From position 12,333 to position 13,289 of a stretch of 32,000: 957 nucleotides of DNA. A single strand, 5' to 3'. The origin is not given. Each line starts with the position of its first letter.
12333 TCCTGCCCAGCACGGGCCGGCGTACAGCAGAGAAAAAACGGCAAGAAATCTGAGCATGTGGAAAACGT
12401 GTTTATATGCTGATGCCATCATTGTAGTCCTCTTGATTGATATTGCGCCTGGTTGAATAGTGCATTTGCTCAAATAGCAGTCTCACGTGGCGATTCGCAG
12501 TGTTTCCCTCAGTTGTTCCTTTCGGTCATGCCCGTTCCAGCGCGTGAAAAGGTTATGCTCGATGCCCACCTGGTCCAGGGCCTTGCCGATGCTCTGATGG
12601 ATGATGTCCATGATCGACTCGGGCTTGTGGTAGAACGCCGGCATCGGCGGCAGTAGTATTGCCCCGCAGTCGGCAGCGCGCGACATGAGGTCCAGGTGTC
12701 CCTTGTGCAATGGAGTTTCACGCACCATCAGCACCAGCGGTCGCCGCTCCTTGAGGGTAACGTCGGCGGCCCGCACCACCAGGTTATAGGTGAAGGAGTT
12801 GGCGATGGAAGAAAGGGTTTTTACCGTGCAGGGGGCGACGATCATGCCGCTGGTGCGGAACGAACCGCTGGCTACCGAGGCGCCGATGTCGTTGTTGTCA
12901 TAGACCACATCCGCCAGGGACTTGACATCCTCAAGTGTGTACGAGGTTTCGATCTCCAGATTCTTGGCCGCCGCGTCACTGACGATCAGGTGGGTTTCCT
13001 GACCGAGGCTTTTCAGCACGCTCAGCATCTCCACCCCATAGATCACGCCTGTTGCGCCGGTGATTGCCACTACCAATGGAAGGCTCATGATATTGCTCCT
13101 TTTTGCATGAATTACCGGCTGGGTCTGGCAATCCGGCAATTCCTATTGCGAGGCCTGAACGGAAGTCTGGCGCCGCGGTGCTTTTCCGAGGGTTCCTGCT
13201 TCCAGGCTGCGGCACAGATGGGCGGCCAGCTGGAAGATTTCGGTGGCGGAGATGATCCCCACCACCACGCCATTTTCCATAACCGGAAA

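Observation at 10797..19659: Non-canonical anaerobic phenol-type activation/carboxylation operon: PpsAB-like + one UbiD + UPF0261 + CBS + UbiX + phenol-family porin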

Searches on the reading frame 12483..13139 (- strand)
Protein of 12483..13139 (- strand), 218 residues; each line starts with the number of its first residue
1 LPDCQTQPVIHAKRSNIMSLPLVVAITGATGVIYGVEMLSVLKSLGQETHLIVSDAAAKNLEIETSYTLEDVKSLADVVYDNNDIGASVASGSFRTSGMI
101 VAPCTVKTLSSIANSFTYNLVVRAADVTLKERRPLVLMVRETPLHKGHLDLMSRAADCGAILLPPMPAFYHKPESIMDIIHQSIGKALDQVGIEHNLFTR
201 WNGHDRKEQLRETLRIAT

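Call 3: search_protein_families(library=pfam, proteins=[window:12483-13139:-])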
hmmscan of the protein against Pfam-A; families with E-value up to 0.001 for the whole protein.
window:12483-13139:- (218 aa): 1 family
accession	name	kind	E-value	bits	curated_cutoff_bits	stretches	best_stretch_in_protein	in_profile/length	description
PF02441.25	Flavoprotein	-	1.2e-40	139.2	22.7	1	22-184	3-155/162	Flavoprotein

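Call 4: search_protein_families(library=ncbifam, proteins=[window:12483-13139:-])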
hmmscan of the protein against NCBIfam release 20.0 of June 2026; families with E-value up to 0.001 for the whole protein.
window:12483-13139:- (218 aa): 8 families
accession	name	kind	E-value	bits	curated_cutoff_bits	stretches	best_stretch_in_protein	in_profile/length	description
NF004685.0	PRK06029.1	subfamily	4e-75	252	188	1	22-203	4-186/187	UbiX family flavin prenyltransferase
TIGR00421.1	ubiX_pad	subfamily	3.5e-72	241.9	108.9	1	22-201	2-181/181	UbiX family flavin prenyltransferase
NF041206.1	VdcB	exception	1.4e-71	240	290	1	22-203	2-184/184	non-oxidative hydroxyarylic acid decarboxylases subunit B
NF041218.1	BagM_FevK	exception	2.7e-59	200.1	420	1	22-211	3-193/215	bagremycin/ferroverdin biosynthesis UbiX family decarboxylase BagM/FevK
NF006161.0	PRK08305.1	equivalog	1e-06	28.5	156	1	98-139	87-128/196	dipicolinate synthase subunit B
TIGR02852.1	spore_dpaB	equivalog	1.3e-06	27.9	229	1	99-139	83-123/187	dipicolinate synthase subunit B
TIGR00521.1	coaBC_dfp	equivalog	4.1e-05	22.8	219.7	1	22-125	6-109/392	bifunctional phosphopantothenoylcysteine decarboxylase/phosphopantothenate--cysteine ligase CoaBC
TIGR02113.1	coaC_strep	equivalog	0.00015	21.6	261.4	1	23-134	4-114/177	phosphopantothenoylcysteine decarboxylase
